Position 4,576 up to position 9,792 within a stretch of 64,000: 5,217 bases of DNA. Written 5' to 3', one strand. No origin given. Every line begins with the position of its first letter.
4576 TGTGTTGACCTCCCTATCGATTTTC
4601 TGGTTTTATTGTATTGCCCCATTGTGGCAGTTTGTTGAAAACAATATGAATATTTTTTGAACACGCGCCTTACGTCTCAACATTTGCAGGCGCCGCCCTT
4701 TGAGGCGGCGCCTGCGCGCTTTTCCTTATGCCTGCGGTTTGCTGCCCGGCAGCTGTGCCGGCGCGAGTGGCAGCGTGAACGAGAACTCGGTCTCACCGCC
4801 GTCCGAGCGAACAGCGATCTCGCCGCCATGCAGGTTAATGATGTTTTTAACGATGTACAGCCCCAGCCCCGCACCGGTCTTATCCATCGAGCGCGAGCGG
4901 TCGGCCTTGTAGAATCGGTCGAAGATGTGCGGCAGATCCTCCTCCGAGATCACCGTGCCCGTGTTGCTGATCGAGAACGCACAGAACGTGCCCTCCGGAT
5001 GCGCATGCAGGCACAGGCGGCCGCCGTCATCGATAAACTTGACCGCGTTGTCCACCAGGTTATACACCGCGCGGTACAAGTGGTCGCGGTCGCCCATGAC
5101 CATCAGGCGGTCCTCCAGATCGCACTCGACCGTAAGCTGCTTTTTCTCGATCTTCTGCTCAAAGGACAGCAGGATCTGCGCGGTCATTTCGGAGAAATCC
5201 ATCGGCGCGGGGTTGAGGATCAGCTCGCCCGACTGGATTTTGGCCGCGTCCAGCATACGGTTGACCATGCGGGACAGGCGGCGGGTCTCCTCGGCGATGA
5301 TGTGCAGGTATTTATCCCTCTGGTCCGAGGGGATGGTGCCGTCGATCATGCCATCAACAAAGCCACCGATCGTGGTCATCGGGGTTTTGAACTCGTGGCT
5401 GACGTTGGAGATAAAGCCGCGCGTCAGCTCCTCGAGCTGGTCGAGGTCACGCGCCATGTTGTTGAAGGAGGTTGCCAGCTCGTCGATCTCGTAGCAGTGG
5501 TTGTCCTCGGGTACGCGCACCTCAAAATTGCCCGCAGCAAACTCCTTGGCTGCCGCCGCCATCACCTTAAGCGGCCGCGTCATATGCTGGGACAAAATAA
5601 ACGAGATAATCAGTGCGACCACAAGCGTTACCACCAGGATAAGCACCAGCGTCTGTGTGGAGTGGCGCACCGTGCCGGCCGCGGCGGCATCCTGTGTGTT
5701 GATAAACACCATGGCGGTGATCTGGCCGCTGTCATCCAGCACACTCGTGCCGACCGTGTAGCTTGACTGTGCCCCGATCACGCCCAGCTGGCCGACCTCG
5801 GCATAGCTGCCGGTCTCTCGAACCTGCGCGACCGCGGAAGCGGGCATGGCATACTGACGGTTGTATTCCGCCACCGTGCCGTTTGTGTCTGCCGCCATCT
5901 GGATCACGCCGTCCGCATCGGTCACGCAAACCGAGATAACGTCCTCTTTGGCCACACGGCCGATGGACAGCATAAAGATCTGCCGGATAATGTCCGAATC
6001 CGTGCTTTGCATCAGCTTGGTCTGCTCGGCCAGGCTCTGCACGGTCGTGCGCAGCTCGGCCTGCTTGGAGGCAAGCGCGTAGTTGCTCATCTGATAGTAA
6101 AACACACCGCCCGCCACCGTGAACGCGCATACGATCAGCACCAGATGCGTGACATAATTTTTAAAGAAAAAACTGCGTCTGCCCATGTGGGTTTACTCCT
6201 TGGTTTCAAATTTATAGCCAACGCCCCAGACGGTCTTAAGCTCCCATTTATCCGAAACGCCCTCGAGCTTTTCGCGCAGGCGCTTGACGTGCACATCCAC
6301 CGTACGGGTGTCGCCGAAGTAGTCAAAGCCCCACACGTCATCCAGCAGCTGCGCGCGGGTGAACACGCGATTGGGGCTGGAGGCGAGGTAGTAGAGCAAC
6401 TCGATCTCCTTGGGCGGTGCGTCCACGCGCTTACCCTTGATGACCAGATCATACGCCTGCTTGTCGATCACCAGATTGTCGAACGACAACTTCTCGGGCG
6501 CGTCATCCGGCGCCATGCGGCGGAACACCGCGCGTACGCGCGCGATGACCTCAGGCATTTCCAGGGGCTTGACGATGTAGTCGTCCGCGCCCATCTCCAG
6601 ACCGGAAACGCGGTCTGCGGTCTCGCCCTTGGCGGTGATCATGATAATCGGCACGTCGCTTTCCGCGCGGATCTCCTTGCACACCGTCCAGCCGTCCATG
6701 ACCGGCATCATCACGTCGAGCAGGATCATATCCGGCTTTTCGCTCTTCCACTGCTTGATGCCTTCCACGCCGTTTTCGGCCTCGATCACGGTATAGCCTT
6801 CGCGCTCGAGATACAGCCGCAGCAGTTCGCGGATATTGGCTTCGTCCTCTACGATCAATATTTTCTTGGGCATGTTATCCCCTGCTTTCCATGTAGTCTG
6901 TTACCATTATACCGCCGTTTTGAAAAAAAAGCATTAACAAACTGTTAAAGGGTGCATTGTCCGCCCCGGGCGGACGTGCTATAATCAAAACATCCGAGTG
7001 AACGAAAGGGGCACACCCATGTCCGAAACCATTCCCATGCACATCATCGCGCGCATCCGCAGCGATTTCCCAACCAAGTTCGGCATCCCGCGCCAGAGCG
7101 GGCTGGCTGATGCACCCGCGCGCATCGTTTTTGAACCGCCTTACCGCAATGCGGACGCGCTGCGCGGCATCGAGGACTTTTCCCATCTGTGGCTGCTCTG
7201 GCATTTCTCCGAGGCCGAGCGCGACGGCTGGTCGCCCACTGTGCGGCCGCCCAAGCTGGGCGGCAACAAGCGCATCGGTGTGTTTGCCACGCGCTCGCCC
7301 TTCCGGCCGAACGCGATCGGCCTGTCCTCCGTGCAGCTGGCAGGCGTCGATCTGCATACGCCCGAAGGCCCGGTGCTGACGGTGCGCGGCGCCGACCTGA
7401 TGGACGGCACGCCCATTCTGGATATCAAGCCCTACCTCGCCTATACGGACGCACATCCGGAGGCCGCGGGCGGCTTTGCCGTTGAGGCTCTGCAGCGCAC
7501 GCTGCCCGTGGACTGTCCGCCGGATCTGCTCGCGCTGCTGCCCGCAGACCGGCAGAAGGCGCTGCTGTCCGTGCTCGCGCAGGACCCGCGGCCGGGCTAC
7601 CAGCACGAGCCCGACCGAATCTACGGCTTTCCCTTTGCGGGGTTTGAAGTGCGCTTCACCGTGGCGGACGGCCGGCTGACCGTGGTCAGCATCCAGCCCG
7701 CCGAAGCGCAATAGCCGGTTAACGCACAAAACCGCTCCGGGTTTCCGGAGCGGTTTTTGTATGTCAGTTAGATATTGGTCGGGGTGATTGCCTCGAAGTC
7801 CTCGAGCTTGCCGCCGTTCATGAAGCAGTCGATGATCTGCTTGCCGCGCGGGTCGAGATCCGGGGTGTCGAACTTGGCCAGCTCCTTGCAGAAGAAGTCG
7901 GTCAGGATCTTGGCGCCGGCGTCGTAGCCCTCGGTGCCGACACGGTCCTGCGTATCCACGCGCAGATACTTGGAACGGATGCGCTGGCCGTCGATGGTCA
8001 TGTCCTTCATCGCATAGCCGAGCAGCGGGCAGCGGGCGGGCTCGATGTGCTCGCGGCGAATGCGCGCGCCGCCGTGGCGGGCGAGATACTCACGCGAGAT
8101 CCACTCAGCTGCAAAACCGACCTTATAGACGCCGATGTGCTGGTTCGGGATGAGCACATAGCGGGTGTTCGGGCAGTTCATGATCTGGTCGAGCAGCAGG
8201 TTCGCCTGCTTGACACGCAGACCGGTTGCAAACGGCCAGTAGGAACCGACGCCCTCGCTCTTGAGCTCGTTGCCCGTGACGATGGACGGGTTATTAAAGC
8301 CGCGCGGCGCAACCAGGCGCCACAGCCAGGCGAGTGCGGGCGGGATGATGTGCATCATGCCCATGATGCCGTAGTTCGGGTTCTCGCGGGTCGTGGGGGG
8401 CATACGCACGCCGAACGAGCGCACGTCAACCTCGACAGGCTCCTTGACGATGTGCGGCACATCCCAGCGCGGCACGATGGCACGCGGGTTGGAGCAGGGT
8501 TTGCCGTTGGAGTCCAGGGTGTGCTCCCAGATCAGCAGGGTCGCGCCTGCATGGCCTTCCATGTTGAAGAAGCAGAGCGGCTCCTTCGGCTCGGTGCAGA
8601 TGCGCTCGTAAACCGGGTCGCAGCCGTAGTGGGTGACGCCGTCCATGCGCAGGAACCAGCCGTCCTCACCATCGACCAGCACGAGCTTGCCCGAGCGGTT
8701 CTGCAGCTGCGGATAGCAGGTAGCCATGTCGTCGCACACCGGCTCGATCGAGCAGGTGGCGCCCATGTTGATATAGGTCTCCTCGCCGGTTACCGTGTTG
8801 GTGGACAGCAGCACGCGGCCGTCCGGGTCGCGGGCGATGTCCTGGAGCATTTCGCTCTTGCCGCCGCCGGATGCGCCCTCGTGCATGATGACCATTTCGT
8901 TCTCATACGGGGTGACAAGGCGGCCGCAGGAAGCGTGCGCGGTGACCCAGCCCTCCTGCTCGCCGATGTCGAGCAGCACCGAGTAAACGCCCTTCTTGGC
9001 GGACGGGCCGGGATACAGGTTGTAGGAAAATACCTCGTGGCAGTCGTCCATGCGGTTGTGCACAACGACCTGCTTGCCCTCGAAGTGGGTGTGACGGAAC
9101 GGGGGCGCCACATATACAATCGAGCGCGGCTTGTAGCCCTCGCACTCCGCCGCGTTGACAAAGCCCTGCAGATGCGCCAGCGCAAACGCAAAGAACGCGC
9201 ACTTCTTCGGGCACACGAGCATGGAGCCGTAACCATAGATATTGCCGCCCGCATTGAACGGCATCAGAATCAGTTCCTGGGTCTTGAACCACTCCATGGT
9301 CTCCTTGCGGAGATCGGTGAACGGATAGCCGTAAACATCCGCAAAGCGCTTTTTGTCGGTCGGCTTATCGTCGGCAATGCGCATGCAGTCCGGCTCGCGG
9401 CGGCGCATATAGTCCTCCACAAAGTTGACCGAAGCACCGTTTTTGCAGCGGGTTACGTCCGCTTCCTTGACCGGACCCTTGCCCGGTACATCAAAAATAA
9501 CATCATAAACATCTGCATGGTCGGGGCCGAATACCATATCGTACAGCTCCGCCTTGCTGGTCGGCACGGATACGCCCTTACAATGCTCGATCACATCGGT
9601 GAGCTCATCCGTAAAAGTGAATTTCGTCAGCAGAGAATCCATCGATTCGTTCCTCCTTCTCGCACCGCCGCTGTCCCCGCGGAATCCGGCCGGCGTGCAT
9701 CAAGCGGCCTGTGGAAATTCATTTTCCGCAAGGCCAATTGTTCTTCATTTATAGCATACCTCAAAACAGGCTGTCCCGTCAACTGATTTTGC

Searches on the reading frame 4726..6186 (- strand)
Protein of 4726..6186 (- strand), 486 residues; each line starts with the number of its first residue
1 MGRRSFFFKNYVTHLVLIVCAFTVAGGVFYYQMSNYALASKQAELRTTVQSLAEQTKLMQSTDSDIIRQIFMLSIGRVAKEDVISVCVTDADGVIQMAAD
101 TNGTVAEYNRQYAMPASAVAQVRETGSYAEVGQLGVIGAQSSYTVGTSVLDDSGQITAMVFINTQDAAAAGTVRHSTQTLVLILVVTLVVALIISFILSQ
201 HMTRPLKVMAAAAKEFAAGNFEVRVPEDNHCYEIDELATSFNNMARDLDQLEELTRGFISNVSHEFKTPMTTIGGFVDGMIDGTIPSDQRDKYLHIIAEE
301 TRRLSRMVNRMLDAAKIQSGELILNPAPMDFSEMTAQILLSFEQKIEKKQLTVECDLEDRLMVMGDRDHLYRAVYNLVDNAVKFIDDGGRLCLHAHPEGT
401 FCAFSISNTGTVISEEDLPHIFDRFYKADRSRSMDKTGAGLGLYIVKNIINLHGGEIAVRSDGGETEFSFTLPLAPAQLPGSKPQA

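Call 31: search_protein_families(library=pfam, proteins=[window:4726-6186:-], max_evalue=0.00001)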
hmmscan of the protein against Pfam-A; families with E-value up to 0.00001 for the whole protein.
window:4726-6186:- (486 aa): 3 families
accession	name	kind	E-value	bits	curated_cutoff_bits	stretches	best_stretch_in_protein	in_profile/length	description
PF02518.31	HATPase_c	-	3e-25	89.2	26.4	1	365-475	1-110/111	Histidine kinase-, DNA gyrase B-, and HSP90-like ATPase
PF00512.31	HisKA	-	4.1e-17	62.4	26.9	1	256-320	3-66/66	His Kinase A (phospho-acceptor) domain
PF00672.30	HAMP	-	3.5e-13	50.1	25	1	198-248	2-51/53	HAMP domain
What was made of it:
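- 4726..6873 (-): OmpR-family two-component system: response regulator 6193-6873 and HAMP/HisKA histidine kinase 4726-6186. It lies immediately upstream of htrA and is the candidate CssRS-like regulator of htrA and of the sRNA array. Pfam (call 31).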

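Call 33: search_protein_families(library=ncbifam, proteins=[window:4726-6186:-], max_evalue=0.00001)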
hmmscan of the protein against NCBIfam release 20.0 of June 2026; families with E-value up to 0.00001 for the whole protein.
window:4726-6186:- (486 aa): 77 families (the best 25 are shown)
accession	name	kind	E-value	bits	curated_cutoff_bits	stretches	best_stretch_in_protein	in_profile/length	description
NF033092.0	HK_WalK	equivalog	2.4e-71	241.1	725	2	249-474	366-594/594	cell wall metabolism sensor histidine kinase WalK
TIGR01386.1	cztS_silS_copS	subfamily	1.1e-63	215.8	292.55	1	18-473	16-457/457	heavy metal sensor histidine kinase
NF046044.1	PnpS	equivalog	8.9e-63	212.6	400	1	248-473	163-390/390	two-component system histidine kinase PnpS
NF041210.1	his_kin_PieS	equivalog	7.1e-59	200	850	1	154-474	143-470/474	two component system sensor histidine kinase PieS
NF012163.2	BaeS_SmeS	equivalog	7.8e-57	193.2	500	1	154-459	140-442/457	sensor histidine kinase efflux regulator BaeS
TIGR02966.1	phoR_proteo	equivalog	7.3e-55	186.3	334.2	1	246-471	105-332/333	phosphate regulon sensor histidine kinase PhoR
NF008312.0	PRK11100.1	equivalog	3.8e-51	174.4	356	1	149-462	154-461/477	two-component system sensor histidine kinase CreC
NF007837.0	PRK10549.1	equivalog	6.2e-51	173.5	603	1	176-475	162-459/466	envelope stress sensor histidine kinase BaeS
NF040691.1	MtrAB_MtrB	equivalog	7.6e-49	167.1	450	1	3-476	2-494/507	MtrAB system histidine kinase MtrB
NF033091.0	HK_VanS_ACDEFG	equivalog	8.1e-48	163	400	1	188-473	4-293/293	vancomycin resistance histidine kinase VanS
NF047874.1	MASE3_PAS_HK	subfamily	2.3e-45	155.6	560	1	248-474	391-625/655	MASE3 domain-containing sensor histidine kinase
NF045911.1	TCSHisKinNblS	equivalog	2.5e-45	155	1000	2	251-472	384-618/621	two-component system sensor histidine kinase NblS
NF007345.0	PRK09835.1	subfamily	4.6e-44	150.8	423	1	181-473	189-479/482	Cu(+)/Ag(+) sensor histidine kinase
NF012226.0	AdeS_HK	equivalog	1.2e-43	149.6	500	1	180-473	62-352/353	two-component sensor histidine kinase AdeS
NF008235.0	PRK11006.1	equivalog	6.5e-43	147.2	390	1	246-473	195-422/431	phosphate regulon sensor histidine kinase PhoR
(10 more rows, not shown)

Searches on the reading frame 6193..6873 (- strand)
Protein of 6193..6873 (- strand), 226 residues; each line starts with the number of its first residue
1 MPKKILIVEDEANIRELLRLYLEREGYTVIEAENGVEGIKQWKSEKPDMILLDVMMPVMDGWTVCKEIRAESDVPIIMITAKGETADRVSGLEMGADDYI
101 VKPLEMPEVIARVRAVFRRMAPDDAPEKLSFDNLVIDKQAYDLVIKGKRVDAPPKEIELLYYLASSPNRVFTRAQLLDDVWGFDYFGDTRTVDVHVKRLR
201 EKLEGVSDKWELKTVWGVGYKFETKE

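Call 31: search_protein_families(library=pfam, proteins=[window:6193-6873:-], max_evalue=0.00001)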
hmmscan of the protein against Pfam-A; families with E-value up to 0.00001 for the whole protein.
window:6193-6873:- (226 aa): 2 families
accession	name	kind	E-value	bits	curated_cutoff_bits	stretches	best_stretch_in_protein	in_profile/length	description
PF00072.30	Response_reg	-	4.9e-34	117.3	30.2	1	5-114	1-111/111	Response regulator receiver domain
PF00486.34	Trans_reg_C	-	2.9e-27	95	26.2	1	147-222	1-77/77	Transcriptional regulatory protein, C terminal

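Call 33: search_protein_families(library=ncbifam, proteins=[window:6193-6873:-], max_evalue=0.00001)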
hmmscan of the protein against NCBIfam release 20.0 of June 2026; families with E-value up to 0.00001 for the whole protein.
window:6193-6873:- (226 aa): 97 families (the best 25 are shown)
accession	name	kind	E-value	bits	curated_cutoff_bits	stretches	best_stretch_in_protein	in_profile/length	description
NF040689.1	MtrAB_MtrA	equivalog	3.2e-71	239.2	300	1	5-221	1-217/219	MtrAB system response regulator MtrA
TIGR02154.1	PhoB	equivalog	3.9e-71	238.9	296.2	1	1-223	1-226/226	phosphate regulon transcriptional regulator PhoB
NF040534.1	resp_reg_YycF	equivalog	1.3e-67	227.5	340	1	3-223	1-228/231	response regulator YycF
NF041733.1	resp_reg_CseB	equivalog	5.5e-66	222.2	350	1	4-223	2-227/228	two-component system response regulator CseB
NF045944.1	ResRegRpaBCyano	equivalog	7.6e-63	211.9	330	1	6-223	1-228/229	response regulator transcription factor RpaB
NF041209.1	resp_regPieR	equivalog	3.2e-60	203.7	450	1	4-224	2-229/231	two component system response regulator PieR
NF033120.0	vanR_FM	exception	3.8e-60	203.4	460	1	4-223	5-230/231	vancomycin resistance response regulator transcription factor, VanR-F/VanR-M family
NF033117.2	vanR_ACDEGLN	exception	4.9e-60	202.9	350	1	5-223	1-226/226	VanR-ABDEGLN family response regulator transcription factor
NF007982.1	PRK10710.1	equivalog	7.6e-60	202.4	380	1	3-225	8-230/235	envelope stress response regulator BaeR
NF053854.1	RespRegPhoBBctds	equivalog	1.8e-58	197.6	270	1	5-223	1-225/225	two-component system response regulator PhoB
NF007546.0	PRK10161.1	equivalog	8.2e-57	192.4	471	1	1-225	1-228/229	phosphate response regulator transcription factor PhoB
TIGR01387.1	cztR_silR_copR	subfamily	1.5e-54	185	279.2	1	5-222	1-218/218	heavy metal response regulator transcription factor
NF008296.0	PRK11083.1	equivalog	2e-54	184.4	273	1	3-223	4-226/228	two-component system response regulator CreB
NF007005.1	PRK09468.1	equivalog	1.4e-50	172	331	1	3-222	4-231/237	osmolarity response regulator transcription factor OmpR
NF051850.1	RespRegRprY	equivalog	2.9e-47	161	370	1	4-224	6-228/234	response regulator transcription factor RprY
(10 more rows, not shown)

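Call 66: search_solved_structures(query=window:6193-6873:-, max_evalue=1e-30)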
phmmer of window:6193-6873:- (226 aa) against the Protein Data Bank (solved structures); distinct sequences matched with E-value up to 1e-30: 22.
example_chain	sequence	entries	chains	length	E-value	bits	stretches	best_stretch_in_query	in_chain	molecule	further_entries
2oqr_A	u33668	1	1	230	8e-55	189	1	3-223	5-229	Sensory transduction protein regX3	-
2gwr_A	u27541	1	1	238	8.6e-54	185.7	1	2-221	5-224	DNA-binding response regulator mtrA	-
4b09_A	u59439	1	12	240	3.3e-48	167.4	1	4-224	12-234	TRANSCRIPTIONAL REGULATORY PROTEIN BAER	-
9ji3_J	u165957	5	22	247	1.3e-45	158.9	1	4-222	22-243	DNA-binding response regulator | Possible two component system response transcriptional positive regulator PhoP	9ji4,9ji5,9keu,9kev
3r0j_A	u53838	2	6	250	1.4e-45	158.8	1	4-222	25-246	POSSIBLE TWO COMPONENT SYSTEM RESPONSE TRANSCRIPTIONAL POSITIVE REGULATOR PHOP | Response regulator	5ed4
1ys6_A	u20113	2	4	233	1.4e-43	152.3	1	4-221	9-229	Transcriptional regulatory protein prrA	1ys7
9dvt_R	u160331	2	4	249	1.5e-43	152.1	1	2-223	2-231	DNA-binding dual master transcriptional regulator RpaA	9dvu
7e1b_A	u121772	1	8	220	1.6e-43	152.1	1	2-223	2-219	DNA-binding response regulator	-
1kgs_A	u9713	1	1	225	7.8e-42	146.6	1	3-221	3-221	DNA BINDING RESPONSE REGULATOR D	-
9ket_J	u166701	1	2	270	7.4e-41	143.4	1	44-222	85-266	Possible two component system response transcriptional positive regulator PhoP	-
4kfc_A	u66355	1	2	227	4.6e-37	131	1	4-222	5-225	KDP operon transcriptional regulatory protein KdpE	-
4kny_A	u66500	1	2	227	8.4e-37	130.1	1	4-222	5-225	KDP operon transcriptional regulatory protein KdpE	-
6lgq_D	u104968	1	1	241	1.1e-36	129.8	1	4-222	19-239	DNA-binding response regulator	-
3q9s_A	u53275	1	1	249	1.4e-36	129.4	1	3-218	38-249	DNA-binding response regulator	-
1mvo_A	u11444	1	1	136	7.9e-35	123.7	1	1-121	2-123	PhoP response regulator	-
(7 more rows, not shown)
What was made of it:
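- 4726..6873 (-): Nearest solved structures are RegX3, MtrA and BaeR (call 66).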

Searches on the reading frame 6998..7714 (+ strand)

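Call 31: search_protein_families(library=pfam, proteins=[window:6998-7714:+], max_evalue=0.00001)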
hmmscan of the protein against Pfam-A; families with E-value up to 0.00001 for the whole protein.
window:6998-7714:+ (238 aa): 2 families
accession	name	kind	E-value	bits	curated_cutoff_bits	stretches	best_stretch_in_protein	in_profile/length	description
PF01980.22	TrmO_N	-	4.9e-45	152.9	26.8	1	29-151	1-116/116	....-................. O N-terminal domain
PF18389.7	TrmO_C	-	2.4e-10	40.8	27.1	1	183-222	23-64/65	TrmO C-terminal domain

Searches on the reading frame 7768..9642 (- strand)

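Call 49: search_protein_families(library=pfam, proteins=[window:7768-9642:-], max_evalue=0.00001)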
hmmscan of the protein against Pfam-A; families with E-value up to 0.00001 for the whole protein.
window:7768-9642:- (624 aa): 1 family
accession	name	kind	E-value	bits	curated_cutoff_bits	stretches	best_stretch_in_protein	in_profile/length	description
PF16260.11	DUF4914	-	0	1027.7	25.7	1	12-619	3-611/612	Domain of unknown function (DUF4914)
